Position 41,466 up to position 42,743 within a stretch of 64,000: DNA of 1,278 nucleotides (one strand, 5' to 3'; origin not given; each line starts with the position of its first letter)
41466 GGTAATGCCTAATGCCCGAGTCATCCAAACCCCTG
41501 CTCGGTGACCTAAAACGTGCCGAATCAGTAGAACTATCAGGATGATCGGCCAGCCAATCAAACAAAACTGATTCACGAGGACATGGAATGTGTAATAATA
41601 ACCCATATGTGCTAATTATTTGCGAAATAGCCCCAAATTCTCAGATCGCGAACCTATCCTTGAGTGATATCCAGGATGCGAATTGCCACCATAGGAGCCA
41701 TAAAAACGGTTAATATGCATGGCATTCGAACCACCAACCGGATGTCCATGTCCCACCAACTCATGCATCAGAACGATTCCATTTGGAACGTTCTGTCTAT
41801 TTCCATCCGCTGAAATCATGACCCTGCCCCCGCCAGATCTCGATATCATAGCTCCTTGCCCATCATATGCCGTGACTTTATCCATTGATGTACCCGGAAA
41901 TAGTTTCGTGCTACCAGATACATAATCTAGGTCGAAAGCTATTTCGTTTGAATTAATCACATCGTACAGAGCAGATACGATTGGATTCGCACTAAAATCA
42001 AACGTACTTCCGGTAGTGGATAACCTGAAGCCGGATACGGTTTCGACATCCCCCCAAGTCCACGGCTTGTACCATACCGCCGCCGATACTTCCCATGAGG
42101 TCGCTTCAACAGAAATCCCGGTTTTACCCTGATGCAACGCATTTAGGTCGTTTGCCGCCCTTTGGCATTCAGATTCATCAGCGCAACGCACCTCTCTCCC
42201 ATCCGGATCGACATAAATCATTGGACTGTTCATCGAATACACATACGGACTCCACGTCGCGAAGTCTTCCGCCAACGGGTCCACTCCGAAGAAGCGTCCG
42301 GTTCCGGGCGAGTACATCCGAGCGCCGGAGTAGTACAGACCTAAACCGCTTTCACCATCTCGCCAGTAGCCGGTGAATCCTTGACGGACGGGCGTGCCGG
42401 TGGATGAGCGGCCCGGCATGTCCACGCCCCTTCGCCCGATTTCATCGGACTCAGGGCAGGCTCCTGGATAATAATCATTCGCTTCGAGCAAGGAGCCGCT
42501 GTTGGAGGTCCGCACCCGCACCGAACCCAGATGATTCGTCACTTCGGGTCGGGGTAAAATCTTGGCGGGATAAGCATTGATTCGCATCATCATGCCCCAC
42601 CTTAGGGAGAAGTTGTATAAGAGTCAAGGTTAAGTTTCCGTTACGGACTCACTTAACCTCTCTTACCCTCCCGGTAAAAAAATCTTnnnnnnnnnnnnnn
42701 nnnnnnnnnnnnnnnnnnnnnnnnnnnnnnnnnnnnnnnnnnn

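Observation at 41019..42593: AT-rich islet with an orphan RHS-tip toxin cassette inserted between mrcA and the atpDC operon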

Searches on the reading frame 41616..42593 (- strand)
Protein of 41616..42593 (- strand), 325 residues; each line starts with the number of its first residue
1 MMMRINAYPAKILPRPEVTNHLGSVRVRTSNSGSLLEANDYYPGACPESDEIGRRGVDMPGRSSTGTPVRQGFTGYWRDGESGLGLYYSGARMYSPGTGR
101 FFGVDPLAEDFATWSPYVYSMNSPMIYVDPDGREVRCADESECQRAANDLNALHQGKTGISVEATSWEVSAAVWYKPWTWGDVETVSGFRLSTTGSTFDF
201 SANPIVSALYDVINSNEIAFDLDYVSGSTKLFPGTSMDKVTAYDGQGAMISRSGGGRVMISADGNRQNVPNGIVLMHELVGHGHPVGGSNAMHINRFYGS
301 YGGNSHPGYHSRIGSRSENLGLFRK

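Call 3: search_protein_families(library=pfam, proteins=[window:41616-42593:-], max_evalue=1)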
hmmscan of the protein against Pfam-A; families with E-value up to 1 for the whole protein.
window:41616-42593:- (325 aa): 0 families

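Call 4: search_protein_families(library=ncbifam, proteins=[window:41616-42593:-], max_evalue=1)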
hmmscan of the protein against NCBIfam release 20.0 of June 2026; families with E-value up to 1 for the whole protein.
window:41616-42593:- (325 aa): 2 families
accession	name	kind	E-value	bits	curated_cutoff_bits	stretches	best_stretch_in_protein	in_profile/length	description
TIGR03696.1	Rhs_assc_core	domain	2.1e-15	57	32.5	1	67-132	13-75/76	RHS repeat-associated core domain-containing protein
NF041261.1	RHS_core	equivalog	0.0093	13.8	2000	1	75-132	1207-1260/1261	RHS element core protein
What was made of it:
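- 42198..42540 (-): Core piece 'b': the last part of the rhs core, from T-N-H-L-G-S to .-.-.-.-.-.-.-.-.. TIGR03696 hit (call 4).
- On RHS / YD-repeat polymorphic toxin (complete effector): TIGR03696 E=2.1e-15, above its cutoff (call 4).
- Checked: The core-like part is a significant match to TIGR03696 Rhs_assc_core (E=2.1e-15, 57 bits against a cutoff of 32.5, residues 67-132; call 4).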

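Call 5: search_solved_structures(query=window:41616-42593:-, max_evalue=1, show_alignments=2)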
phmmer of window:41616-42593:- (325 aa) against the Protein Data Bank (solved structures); distinct sequences matched with E-value up to 1: 18.
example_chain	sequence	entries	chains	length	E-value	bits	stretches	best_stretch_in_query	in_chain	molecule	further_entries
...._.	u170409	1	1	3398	2.8e-08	36.5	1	18-133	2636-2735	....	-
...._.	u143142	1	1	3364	7.5e-08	35.1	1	71-133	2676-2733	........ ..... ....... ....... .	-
8cp6_B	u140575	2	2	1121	1.1e-05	28.1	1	60-132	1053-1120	Toxin protein Tse5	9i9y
9c4k_Q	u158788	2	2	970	0.0025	20.3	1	77-134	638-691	Toxin subunit YenC2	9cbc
6h6e_F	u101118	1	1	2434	0.0072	18.8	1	20-138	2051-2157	TcdB2,TccC3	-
6suf_F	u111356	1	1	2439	0.0072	18.8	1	20-138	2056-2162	TcdB2,TccC3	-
4igl_B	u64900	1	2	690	0.0073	18.8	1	77-132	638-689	YenC2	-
6sup_A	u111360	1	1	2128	0.0078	18.7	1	20-135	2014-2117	TcdB2,TccC3,Cell division control protein 42 homolog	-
6suq_A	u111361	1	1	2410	0.031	16.7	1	20-133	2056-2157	TcdB2,TccC3,Genome polyprotein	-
5kis_B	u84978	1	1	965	0.043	16.2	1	73-133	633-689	RHS2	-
6h6g_A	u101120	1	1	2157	0.052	16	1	20-132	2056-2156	TcdB2,TccC3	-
4o9x_A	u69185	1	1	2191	0.052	16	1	20-132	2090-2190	TcdB2, TccC3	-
6h6f_F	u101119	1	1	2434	0.084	15.3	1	20-138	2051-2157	TcdB2,TccC3,TccC3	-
6sue_F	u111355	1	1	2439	0.084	15.3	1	20-138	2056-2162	TcdB2,TccC3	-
8h8a_A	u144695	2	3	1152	0.13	14.6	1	73-132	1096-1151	Putative Rhs-family protein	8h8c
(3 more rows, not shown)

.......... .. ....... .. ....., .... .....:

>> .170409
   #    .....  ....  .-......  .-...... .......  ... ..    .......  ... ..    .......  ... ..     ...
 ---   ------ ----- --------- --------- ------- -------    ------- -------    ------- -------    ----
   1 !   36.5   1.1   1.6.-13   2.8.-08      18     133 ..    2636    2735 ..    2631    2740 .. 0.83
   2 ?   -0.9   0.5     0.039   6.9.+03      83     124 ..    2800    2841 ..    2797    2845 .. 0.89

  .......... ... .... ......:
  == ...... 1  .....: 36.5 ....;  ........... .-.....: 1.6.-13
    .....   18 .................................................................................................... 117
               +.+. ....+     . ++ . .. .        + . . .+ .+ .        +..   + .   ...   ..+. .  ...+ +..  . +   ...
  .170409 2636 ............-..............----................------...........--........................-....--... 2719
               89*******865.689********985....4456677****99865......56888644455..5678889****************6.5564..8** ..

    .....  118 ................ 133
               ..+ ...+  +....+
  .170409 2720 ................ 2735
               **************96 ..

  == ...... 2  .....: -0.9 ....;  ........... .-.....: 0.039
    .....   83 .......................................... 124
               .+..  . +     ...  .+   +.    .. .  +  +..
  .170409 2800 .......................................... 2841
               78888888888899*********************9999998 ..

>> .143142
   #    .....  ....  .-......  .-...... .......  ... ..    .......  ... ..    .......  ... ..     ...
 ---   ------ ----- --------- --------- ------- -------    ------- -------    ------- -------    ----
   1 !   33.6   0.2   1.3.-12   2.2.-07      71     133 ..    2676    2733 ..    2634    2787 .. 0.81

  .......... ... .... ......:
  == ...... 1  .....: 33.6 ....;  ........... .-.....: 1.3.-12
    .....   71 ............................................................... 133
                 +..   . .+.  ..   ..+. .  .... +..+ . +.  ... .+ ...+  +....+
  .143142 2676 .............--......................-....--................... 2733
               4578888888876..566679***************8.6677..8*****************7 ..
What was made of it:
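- Checked: It also matches the C-terminal ends of solved RHS/Tc proteins such as Tse5, YenC2 and TccC3 (call 5).
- RHS core end: TIGR03696 E=2e-15 (call 4), and matches to the C-termini of solved RHS/Tc proteins (call 5).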

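Call 8: find_homologous_proteins(query=window:41616-42593:-)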
Query window:41616-42593:- (325 aa): 37 proteins with E <= 0.001 among 1147 candidates.
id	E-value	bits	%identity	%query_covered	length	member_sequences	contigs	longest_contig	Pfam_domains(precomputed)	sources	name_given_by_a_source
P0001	5.9e-220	747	100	99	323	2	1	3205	-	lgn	-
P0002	5.3e-80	287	48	93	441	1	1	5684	PF25023.2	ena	-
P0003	4.3e-75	271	45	94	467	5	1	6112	-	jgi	-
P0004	5.2e-74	268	44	95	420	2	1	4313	PF22352.3,PF25023.2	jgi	-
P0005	1.7e-72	263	48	89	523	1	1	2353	-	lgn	-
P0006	8.4e-72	260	46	95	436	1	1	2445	PF25023.2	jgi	-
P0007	1.5e-70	256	45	95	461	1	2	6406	PF25023.2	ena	-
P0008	5.4e-67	244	53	69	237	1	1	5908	-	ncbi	-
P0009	5.1e-60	222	43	94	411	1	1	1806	-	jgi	jgi:RHS repeat-associated protein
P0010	9.5e-60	221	45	78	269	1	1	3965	-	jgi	jgi:RHS repeat-associated protein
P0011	1.8e-58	216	42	91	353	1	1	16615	PF25023.2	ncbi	ncbi:MAG: RHS repeat-associated core domain-containing protein, partial [Bacteroidota bacterium]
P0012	1.1e-56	211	42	91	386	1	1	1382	PF25023.2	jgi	-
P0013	2.6e-56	209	44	93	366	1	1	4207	PF25023.2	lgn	-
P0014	6.5e-56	208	48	68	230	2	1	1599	-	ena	-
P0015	1.2e-46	178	64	45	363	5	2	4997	-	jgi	jgi:RHS repeat-associated protein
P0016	1.8e-46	177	73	37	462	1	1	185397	PF25023.2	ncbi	-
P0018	3.0e-46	176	74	37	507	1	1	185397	PF25023.2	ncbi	-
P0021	3.2e-42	163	37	95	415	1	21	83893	PF00801.27,PF25023.2,PF18911.7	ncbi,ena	-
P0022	3.0e-40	157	75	32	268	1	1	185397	-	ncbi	-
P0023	2.2e-38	150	70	32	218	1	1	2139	-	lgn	-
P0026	5.8e-32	129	35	67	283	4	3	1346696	-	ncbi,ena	-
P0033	6.3e-14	70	83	13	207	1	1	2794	-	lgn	-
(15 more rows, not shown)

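Call 9: find_encoding_contigs(protein=window:41616-42593:-, flank=10000)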
Protein window:41616-42593:- (325 aa): 3 contigs read that carry it; 3 places shown.
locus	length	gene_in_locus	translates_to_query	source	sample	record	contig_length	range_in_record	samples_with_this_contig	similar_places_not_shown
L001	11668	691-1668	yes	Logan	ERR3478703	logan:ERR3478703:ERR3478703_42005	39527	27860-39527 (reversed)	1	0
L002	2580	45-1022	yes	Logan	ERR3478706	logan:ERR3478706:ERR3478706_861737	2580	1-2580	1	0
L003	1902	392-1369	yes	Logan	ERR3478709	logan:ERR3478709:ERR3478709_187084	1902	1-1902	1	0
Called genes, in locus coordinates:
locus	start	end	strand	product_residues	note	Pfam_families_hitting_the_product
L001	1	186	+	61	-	?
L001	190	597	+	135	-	PF02823:ATP-synt_DE_N, PF00401:ATP-synt_DE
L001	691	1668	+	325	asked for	-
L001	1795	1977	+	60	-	-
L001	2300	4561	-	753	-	PF00912:Transgly, PF00905:Transpeptidase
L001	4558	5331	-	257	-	PF12850:Metallophos_2 (faint)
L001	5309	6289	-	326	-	PF00348:polyprenyl_synt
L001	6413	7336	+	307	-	PF00365:PFK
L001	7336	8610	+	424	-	PF00342:PGI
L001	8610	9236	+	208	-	PF01712:dNK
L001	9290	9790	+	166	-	PF02620:YceD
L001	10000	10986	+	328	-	PF02504:FA_synthesis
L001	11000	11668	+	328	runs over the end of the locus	PF00108:Thiolase_N (weak), PF08545:ACP_syn_III, PF08541:ACP_syn_III_C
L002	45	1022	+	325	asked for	-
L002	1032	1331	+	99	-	-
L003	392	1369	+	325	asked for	-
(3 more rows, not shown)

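Call 10: find_encoding_contigs(protein=P0016, flank=10000, max_places=3)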
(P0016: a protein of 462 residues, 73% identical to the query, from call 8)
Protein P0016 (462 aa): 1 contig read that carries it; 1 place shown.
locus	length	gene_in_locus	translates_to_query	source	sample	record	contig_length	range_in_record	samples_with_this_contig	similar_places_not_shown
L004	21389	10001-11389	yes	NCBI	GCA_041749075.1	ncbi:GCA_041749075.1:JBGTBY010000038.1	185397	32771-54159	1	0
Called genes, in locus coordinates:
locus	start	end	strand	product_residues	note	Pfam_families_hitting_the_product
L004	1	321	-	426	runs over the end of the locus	PF01029:NusB, PF22458:RsmF-B_ferredox, PF01189:Methyltr_RsmB-F, PF13847:Methyltransf_31 (weak)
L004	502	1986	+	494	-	PF02874:ATP-synt_ab_N, PF00006:ATP-synt_ab, PF22919:ATP-synt_VA_C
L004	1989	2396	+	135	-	PF02823:ATP-synt_DE_N, PF00401:ATP-synt_DE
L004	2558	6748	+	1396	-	PF05593:RHS_repeat (faint), PF20041:DUF6443 (weak)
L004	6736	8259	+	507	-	PF25023:TEN_YD-shell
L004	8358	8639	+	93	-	-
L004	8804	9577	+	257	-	-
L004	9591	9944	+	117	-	-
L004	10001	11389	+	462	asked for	PF25023:TEN_YD-shell (faint)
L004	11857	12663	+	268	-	-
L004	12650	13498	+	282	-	PF06271:RDD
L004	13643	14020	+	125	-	PF22919:ATP-synt_VA_C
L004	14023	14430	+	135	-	PF02823:ATP-synt_DE_N, PF00401:ATP-synt_DE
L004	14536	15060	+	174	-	-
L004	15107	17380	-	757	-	PF00912:Transgly, PF00905:Transpeptidase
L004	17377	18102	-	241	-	PF00149:Metallophos (weak), PF12850:Metallophos_2 (faint)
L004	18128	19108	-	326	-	PF00348:polyprenyl_synt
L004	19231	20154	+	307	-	PF00365:PFK, PF01513:NAD_kinase (weak)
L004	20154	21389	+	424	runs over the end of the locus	PF00342:PGI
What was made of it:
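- On Orphan rhs-CT / immunity module: This feature is met only in relative L004, at the same chromosomal site (call 10).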

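Call 11: find_encoding_contigs(protein=P0008, flank=10000, max_places=3)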
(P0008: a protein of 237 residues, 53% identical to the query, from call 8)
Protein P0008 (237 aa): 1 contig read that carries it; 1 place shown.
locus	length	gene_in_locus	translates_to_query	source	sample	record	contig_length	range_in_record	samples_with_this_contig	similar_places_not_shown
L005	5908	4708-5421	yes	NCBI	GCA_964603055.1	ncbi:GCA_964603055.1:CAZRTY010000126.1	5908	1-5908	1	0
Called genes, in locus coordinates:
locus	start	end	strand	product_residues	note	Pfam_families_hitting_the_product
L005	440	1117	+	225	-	-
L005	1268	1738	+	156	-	-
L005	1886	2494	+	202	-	-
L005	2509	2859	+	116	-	-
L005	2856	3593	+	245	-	-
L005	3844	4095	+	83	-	-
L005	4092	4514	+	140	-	-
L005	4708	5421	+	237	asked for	-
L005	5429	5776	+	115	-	-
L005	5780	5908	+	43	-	?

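Call 16: find_related_loci(query=window:41616-42593:-, collection=genome_contigs, flank=10000)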
Query window:41616-42593:- (325 aa) in genome_contigs; peptide patterns used: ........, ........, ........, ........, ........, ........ (x = any residue, [..] = any of these).
35 stretches matched a pattern; 6 encode a relative of the query (tblastn E <= 1e-3); 6 distinct loci.
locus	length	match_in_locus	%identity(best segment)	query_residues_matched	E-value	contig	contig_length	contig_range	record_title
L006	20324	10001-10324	77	19-137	2e-57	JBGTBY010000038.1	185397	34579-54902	MAG: Balneolales bacterium isolate JTS-RE107 k141_7802280, whole genome shotgun sequence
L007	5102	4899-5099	78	56-122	2e-30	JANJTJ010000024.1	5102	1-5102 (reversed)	MAG: Balneolales bacterium isolate RX1_metabat.bin.55 RX1_k141_570807, whole genome shotgun sequence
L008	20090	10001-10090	53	157-186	7e-7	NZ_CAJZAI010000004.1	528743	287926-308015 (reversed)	Cupriavidus laharis strain LMG 23992 isolate 1263a, whole genome shotgun sequence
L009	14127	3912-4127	33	172-254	2e-5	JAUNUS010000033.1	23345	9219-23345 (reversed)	MAG: Neisseria sp. isolate S5R_St_9 NODE_645_length_23345_cov_47.969644, whole genome shotgun sequence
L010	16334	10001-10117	40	142-181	7e-5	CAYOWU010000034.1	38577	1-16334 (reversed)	MAG TPA_asm: uncultured Lachnospiraceae bacterium isolate SRP287540_co1_302 genome assembly, contig: NODE_1015_length_38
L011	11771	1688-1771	50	155-182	2e-4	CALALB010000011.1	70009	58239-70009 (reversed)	MAG: uncultured Chromatiaceae bacterium isolate R1_Bin_METABAT__8_1 genome assembly, contig: c_000003576456, whole genom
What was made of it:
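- It is absent from the genome collection (call 16), so no full-length rhs partner is known and re-arming is untested.
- Tried and rejected: The window's own genome is not in the genome collection (call 16), so I could not look for a full-length rhs partner.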

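Call 24: find_encoding_contigs(protein=P0026, flank=6000, max_places=3)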
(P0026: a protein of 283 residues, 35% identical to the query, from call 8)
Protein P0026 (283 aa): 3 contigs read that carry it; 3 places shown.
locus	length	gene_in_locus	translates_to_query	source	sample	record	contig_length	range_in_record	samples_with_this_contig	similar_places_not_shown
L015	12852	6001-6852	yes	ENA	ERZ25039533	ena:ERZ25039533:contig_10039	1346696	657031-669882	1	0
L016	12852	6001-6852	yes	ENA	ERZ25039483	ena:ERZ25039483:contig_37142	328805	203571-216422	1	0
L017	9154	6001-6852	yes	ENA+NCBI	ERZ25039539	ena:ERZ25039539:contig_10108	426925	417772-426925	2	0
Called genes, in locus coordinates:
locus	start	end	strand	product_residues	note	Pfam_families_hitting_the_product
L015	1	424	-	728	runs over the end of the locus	PF12704:MacB_PCD, PF02687:FtsX, PF12704:MacB_PCD, PF02687:FtsX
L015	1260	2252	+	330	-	PF13369:Transglut_core2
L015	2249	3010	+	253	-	-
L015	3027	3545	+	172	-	-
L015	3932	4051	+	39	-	-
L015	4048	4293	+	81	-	-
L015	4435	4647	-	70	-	-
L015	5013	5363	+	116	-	-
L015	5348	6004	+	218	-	PF13369:Transglut_core2 (faint)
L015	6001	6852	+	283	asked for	-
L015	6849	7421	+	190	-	-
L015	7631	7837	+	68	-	-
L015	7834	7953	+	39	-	-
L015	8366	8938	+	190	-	-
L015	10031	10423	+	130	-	PF01850:PIN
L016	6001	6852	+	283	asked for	-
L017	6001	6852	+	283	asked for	-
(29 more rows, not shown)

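Call 35: search_protein_families(library=pfam, proteins=[P0002, P0021, P0005], max_evalue=0.001)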
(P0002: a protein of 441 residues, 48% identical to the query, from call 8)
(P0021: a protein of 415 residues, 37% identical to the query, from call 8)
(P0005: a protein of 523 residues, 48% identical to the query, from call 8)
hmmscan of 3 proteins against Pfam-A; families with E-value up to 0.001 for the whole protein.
P0002 (441 aa): 0 families

P0021 (415 aa): 2 families
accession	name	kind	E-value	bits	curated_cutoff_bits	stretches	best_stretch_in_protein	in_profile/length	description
PF00801.26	PKD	-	2.4e-06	27.9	23.5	1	34-114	10-79/80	PKD domain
PF18911.6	PKD_4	-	6.4e-06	26.6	27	1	35-115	14-83/85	PKD domain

P0005 (523 aa): 0 families

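Call 36: predict_structure(alignment_id=A1)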
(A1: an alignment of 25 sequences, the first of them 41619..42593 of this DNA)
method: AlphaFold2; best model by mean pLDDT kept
length: 325 residues; sequences in the alignment: 25
mean_pLDDT: 68.9   pTM: 0.57
mean pLDDT of the five models: 68.9, 68.4, 67.5, 67.1, 66.9
residues with pLDDT >= 90: 89; 70-90: 86; 50-70: 39; < 50: 111
segments of 3 or more residues with pLDDT < 50: 1-22, 49-57, 59-77, 79-81, 83-104, 112-132, 317-325
pLDDT, mean of each block of 10 residues (from residue 1): 31 36 52 57 48 47 41 45 44 41 49 45 34 72 95 93 89 80 89 90 89 81 95 89 93 90 93 95 88 88 79 62 38
secondary structure, 60 per line:
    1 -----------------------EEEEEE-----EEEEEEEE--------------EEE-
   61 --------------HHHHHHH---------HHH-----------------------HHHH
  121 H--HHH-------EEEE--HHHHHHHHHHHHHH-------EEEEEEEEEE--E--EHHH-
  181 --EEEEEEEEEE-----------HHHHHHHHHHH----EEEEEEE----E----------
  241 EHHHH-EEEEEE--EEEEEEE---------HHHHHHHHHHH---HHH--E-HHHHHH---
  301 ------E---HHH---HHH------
elements in order: E24-29 E35-42 E57-59 H75-81 H117-121 E134-137 H140-153 E161-170 E183-192 H204-214 E219-225 H242-245 E247-252 E255-261 H271-281 H292-297
